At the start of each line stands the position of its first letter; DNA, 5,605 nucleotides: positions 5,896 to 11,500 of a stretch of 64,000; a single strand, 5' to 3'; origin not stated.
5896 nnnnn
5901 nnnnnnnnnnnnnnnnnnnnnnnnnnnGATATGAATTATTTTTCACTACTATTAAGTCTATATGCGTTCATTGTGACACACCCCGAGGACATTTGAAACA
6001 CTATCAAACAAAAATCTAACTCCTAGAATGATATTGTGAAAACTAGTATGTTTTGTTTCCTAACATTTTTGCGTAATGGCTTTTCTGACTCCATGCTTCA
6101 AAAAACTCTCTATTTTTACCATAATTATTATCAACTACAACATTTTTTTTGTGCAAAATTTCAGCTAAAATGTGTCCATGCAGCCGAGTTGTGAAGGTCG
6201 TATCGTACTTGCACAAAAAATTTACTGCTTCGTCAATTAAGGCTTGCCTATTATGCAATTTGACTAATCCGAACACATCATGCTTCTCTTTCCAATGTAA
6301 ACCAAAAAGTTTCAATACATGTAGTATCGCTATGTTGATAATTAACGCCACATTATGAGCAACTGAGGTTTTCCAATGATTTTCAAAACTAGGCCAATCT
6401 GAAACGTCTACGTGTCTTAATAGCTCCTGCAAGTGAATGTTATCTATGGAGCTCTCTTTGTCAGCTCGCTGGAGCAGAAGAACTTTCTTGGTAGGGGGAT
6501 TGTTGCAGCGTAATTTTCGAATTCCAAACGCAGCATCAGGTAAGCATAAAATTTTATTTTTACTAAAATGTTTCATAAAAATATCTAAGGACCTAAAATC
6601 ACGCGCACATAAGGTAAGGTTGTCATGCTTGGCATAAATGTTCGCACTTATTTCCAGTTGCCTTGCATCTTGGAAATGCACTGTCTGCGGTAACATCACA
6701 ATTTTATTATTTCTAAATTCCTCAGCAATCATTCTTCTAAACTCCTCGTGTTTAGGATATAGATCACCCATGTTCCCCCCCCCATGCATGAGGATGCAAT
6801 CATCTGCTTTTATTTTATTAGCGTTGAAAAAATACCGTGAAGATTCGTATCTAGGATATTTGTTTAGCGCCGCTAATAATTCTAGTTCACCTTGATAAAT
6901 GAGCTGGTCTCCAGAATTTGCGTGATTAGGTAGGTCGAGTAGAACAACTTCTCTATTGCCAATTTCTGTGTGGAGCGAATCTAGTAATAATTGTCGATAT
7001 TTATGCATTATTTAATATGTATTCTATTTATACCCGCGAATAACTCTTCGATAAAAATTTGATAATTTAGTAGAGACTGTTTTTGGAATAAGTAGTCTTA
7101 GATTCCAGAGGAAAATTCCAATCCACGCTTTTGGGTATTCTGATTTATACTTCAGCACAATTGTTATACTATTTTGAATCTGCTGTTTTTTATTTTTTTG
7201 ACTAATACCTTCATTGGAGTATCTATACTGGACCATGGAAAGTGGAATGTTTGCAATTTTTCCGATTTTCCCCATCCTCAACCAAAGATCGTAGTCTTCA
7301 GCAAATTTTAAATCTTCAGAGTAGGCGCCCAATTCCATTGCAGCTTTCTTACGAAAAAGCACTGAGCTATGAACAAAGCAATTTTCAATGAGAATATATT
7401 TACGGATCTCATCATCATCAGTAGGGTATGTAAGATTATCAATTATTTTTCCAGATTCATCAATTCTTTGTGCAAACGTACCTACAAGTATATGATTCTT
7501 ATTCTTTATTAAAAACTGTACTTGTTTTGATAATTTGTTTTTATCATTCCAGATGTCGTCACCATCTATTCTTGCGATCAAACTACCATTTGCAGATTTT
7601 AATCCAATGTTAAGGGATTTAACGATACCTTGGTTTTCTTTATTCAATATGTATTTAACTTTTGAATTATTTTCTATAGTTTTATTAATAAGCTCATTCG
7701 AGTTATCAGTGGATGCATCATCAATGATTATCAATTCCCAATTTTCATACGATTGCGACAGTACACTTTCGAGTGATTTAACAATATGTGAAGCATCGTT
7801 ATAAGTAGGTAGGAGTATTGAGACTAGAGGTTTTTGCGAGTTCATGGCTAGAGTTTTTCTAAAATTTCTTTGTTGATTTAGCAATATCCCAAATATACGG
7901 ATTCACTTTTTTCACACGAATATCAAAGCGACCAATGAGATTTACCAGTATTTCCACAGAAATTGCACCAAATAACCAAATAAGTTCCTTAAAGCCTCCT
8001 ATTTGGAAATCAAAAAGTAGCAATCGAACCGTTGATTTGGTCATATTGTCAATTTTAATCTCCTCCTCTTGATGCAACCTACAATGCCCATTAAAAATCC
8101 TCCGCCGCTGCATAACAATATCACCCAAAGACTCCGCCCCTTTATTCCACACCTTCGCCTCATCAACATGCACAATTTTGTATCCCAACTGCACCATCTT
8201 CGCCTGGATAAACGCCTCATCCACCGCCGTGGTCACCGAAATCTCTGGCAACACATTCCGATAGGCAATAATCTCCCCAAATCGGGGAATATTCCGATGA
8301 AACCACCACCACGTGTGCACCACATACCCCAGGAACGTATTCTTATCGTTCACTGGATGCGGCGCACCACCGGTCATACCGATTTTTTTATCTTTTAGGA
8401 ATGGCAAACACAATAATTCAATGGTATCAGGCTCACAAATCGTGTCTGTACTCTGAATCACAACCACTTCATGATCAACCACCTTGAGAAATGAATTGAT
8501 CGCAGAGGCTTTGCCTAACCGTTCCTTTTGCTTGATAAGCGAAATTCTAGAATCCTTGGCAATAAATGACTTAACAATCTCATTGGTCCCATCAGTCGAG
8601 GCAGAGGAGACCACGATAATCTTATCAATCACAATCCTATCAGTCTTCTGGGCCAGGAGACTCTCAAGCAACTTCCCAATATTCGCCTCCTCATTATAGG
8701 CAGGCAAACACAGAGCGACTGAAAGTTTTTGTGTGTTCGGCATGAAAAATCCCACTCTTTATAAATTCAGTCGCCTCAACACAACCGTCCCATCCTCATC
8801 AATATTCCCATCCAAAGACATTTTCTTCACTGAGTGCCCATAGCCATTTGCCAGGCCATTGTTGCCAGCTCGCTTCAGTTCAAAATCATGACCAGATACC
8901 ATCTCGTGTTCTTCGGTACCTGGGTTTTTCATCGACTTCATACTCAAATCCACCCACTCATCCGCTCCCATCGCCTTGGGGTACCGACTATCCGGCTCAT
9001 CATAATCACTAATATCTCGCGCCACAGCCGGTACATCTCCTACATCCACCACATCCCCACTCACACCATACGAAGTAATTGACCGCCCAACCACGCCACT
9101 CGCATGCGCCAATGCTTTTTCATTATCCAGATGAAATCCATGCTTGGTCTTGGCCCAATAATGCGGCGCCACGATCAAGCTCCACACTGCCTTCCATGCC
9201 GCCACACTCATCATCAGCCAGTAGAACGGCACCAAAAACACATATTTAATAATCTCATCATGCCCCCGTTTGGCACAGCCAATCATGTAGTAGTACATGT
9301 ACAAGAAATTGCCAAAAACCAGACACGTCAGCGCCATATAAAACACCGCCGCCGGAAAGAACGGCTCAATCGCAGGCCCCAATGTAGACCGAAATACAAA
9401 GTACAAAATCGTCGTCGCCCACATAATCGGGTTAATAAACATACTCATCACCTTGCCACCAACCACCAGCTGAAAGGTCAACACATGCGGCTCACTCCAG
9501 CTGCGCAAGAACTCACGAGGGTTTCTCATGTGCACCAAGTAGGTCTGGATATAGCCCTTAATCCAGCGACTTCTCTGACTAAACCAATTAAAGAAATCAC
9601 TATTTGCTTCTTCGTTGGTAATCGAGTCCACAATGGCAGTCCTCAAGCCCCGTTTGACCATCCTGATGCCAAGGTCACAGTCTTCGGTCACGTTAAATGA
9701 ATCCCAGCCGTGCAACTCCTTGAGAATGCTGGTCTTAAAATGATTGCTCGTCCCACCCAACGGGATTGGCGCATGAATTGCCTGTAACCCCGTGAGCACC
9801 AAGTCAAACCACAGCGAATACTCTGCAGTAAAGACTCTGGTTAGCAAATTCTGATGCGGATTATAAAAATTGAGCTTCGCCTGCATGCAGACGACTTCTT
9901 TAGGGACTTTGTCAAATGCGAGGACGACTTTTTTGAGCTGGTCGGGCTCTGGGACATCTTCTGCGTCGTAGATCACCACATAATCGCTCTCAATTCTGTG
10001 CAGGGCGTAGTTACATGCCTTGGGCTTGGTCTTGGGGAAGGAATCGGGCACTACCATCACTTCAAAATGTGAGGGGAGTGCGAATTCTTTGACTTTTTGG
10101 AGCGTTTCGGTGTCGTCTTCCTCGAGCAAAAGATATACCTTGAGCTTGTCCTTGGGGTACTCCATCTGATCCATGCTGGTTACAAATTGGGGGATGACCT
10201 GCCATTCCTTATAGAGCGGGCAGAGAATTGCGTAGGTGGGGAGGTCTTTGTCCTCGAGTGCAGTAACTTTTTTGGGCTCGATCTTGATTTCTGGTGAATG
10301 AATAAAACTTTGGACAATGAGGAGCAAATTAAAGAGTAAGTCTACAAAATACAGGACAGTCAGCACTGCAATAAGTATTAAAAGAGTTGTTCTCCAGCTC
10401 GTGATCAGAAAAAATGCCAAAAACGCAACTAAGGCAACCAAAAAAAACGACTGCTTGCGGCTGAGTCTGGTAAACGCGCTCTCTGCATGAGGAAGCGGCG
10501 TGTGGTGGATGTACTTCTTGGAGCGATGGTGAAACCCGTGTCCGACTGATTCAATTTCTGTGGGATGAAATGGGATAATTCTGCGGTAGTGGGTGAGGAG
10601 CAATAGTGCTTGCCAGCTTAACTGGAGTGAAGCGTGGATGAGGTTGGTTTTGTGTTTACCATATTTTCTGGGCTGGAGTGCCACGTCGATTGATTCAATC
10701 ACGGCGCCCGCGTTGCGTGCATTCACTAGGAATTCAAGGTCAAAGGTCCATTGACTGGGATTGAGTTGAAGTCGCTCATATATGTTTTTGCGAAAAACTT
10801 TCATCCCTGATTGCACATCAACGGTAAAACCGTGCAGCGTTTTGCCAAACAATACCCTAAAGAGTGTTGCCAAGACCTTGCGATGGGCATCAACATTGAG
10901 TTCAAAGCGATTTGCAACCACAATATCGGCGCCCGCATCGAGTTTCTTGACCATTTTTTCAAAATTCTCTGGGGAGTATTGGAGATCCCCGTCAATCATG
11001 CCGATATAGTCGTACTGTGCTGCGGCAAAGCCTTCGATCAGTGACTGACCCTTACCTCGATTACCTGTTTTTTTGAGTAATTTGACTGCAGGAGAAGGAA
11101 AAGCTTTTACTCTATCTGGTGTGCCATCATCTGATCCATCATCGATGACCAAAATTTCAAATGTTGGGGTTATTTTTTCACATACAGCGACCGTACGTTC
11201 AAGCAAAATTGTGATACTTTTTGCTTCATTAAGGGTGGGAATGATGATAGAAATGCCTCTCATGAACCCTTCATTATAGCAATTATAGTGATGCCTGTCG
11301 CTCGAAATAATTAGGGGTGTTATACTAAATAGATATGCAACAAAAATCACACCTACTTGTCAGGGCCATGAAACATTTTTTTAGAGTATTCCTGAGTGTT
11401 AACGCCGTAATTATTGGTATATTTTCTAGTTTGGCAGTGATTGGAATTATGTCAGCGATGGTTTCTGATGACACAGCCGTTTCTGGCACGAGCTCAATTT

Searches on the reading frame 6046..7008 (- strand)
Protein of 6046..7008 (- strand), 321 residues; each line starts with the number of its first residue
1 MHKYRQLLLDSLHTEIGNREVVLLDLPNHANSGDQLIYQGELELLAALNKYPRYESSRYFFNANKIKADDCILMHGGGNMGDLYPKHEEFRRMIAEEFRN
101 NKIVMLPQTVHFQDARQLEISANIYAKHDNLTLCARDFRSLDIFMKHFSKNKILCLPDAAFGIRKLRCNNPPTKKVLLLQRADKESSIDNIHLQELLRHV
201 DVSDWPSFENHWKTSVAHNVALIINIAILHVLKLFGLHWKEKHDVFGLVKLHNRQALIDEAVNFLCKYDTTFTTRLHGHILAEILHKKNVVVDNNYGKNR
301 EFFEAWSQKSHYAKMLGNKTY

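Call 74: search_protein_families(library=pfam, proteins=[window:6046-7008:-], max_evalue=0.0001)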
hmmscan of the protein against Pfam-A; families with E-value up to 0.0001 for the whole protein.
window:6046-7008:- (321 aa): 1 family
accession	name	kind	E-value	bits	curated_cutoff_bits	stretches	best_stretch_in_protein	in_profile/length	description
PF04230.19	PS_pyruv_trans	-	7.4e-26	92.1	25.3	1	31-295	1-279/280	Polysaccharide pyruvyl transferase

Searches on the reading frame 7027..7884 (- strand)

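Call 74: search_protein_families(library=pfam, proteins=[window:7027-7884:-], max_evalue=0.0001)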
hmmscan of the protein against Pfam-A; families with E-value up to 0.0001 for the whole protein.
window:7027-7884:- (286 aa): 3 families
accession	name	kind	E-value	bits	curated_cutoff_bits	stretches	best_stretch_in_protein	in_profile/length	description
PF00535.33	Glycos_transf_2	-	6e-33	114.6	23.3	1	22-184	1-166/168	Glycosyl transferase family 2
PF10111.15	Glyco_tranf_2_2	-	3e-17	63.4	27.3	1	28-228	7-223/276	Glycosyltransferase like family 2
PF13641.12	Glyco_tranf_2_3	-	1.9e-10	41.6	27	1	21-204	3-194/230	Glycosyltransferase like family 2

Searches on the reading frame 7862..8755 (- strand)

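Call 74: search_protein_families(library=pfam, proteins=[window:7862-8755:-], max_evalue=0.0001)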
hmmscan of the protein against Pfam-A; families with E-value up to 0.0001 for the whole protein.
window:7862-8755:- (298 aa): 2 families
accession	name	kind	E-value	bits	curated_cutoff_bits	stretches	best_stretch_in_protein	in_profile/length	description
PF00535.33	Glycos_transf_2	-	2.7e-23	83.2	23.3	1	16-134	3-118/168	Glycosyl transferase family 2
PF13641.12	Glyco_tranf_2_3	-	3.2e-13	50.7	27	1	13-136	3-127/230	Glycosyltransferase like family 2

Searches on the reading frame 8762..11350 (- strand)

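Call 74: search_protein_families(library=pfam, proteins=[window:8762-11350:-], max_evalue=0.0001)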
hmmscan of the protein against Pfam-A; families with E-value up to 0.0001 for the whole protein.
window:8762-11350:- (863 aa): 5 families
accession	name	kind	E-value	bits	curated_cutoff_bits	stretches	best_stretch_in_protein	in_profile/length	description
PF00535.33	Glycos_transf_2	-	4.5e-43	147.5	23.3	2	34-193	1-166/168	Glycosyl transferase family 2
PF13641.12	Glyco_tranf_2_3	-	8.1e-35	121.3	27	2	371-599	1-230/230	Glycosyltransferase like family 2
PF13632.12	Glyco_trans_2_3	-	6.5e-23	82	27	1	457-652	1-191/198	Glycosyl transferase family group 2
PF13506.12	Glyco_transf_21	-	2.4e-10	40.6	21.7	0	428-597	3-173/174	Glycosyl transferase family 21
PF10111.15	Glyco_tranf_2_2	-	1.3e-08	35.1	27.3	1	34-136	1-110/276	Glycosyltransferase like family 2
